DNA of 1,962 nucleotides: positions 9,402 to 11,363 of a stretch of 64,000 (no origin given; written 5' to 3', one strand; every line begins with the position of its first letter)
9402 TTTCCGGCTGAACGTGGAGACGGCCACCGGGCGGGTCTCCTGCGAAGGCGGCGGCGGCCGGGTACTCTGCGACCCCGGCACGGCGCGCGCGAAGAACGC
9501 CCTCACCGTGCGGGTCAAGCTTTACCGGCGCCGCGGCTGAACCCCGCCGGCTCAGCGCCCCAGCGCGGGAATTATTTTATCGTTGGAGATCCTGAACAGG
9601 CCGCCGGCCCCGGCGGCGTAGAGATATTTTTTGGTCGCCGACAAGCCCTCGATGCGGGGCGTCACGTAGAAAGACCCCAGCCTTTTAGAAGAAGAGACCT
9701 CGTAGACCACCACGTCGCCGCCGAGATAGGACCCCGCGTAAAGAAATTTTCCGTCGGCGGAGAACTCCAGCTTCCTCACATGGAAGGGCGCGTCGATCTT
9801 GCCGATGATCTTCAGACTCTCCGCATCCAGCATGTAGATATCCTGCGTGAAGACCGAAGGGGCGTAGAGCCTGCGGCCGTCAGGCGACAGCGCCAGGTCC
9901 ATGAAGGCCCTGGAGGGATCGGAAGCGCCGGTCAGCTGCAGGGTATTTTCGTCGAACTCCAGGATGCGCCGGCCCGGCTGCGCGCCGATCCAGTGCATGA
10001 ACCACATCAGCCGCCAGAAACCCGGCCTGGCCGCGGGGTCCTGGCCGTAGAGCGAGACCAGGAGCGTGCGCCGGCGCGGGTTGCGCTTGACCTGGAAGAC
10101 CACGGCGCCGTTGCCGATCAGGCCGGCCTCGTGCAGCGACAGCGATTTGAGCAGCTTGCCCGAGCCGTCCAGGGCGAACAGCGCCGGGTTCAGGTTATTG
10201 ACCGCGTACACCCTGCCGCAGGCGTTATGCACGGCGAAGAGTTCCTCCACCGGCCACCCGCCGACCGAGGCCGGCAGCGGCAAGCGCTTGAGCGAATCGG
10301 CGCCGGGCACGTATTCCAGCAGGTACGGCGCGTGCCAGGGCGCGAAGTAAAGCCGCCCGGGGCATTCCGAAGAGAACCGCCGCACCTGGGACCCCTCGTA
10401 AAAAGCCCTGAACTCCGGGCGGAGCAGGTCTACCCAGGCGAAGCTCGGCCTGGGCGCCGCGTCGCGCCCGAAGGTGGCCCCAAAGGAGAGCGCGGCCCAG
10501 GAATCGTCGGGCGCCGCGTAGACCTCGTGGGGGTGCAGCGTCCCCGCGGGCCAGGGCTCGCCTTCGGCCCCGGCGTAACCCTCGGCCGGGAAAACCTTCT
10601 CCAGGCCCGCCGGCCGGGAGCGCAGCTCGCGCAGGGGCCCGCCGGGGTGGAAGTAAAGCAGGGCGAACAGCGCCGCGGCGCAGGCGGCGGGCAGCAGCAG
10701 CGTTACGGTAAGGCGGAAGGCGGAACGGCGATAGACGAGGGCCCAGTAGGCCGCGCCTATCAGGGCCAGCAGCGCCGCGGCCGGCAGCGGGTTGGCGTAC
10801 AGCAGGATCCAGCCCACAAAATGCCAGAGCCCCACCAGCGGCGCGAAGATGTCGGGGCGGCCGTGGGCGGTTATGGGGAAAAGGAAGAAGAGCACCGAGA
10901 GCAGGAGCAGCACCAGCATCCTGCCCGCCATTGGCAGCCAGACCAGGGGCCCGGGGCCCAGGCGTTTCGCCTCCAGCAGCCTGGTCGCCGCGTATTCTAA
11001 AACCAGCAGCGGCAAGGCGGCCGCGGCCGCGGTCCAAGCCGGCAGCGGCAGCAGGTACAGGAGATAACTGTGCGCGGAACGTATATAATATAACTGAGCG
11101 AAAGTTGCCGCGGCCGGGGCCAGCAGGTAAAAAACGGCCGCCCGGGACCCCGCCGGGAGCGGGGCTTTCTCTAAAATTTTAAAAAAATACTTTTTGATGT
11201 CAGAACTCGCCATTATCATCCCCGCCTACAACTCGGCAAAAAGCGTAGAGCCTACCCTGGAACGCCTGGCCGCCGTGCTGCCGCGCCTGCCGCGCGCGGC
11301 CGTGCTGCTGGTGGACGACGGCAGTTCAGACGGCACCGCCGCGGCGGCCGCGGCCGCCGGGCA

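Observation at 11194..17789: Tailoring block chained to the Hxs genes: two B12-rSAMs, FAD oxidoreductase, sugar nucleotidyltransferase, convergent GT2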

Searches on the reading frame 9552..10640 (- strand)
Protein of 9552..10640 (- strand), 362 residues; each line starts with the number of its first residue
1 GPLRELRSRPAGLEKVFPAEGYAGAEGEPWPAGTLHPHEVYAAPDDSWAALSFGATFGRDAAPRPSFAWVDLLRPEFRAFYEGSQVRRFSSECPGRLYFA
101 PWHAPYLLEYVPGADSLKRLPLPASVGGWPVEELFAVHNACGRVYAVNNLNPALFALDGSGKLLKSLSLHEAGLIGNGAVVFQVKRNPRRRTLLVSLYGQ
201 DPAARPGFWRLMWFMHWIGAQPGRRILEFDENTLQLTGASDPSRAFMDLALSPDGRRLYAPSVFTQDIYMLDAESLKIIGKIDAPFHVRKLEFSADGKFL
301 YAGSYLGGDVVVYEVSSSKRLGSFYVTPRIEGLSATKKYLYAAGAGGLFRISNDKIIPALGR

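Call 66: search_protein_families(library=pfam, proteins=[window:9552-10640:-], max_evalue=5)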
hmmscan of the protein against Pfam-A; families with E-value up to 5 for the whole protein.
window:9552-10640:- (362 aa): 8 families
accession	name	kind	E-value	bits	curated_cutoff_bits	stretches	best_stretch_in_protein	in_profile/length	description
PF25174.1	Beta-prop_THOC3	-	0.00034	20.1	305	1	243-323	88-166/272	THOC3 beta-propeller domain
PF10282.15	Lactonase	-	0.0036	17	21.7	1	247-322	40-122/344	Lactonase, 7-bladed beta-propeller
PF24817.1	WD40_WDHD1_1st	-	0.0054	16.4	109.9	1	243-324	178-260/291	WDHD1 first WD40 domain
PF02239.22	Cytochrom_D1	-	0.0054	15.8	25.5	1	251-314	43-105/368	Cytochrome D1 heme domain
PF00400.38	WD40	-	0.032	15.2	27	1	287-305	10-31/39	WD domain, G-beta repeat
PF05694.17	SBP56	-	0.053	12.7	34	1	283-319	301-337/453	56kDa selenium binding protein (SBP56)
PF23414.1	Beta-prop_EML_2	-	0.087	12.6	90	1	242-318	80-156/266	Echinoderm microtubule-associated protein second beta-propeller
PF12894.13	ANAPC4_WD40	-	0.3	11.8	22.9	0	287-326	40-78/91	Anaphase-promoting complex subunit 4 WD40 domain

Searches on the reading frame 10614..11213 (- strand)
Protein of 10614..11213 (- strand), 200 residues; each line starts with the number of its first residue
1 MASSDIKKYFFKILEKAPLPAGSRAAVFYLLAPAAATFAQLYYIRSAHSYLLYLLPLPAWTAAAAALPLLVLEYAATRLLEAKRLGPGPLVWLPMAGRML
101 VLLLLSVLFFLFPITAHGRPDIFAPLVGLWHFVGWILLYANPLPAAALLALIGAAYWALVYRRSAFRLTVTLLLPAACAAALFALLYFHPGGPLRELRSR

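Call 66: search_protein_families(library=pfam, proteins=[window:10641-11213:-], max_evalue=5)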
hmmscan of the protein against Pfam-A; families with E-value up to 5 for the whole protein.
window:10641-11213:- (191 aa): 0 families

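Call 74: search_protein_representatives(protein=window:10614-11213:-)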
Query: 200 residues. Proteins with E-value up to 0.001 (for the whole library): 14; up to 1e-10: 6; up to 1e-30: 1. The best 14 are listed.
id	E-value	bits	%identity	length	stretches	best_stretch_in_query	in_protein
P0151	3.0e-63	230.0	63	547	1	11-198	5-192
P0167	5.9e-22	95.2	43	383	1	19-198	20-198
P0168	3.0e-19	86.3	44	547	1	29-196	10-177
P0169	2.0e-15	73.9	37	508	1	16-198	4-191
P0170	7.8e-12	62.1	34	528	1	29-192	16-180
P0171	1.4e-11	61.3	33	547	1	6-191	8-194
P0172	1.3e-06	45.1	30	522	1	30-195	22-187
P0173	2.7e-06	44.0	30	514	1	30-191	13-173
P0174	3.2e-06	43.8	43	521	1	67-195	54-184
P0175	3.8e-06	43.6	34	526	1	20-192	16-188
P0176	2.0e-05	41.2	39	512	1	59-195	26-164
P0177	5.5e-05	39.8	39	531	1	58-195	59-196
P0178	6.0e-04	36.4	26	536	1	25-195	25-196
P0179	7.6e-04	36.0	41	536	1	58-194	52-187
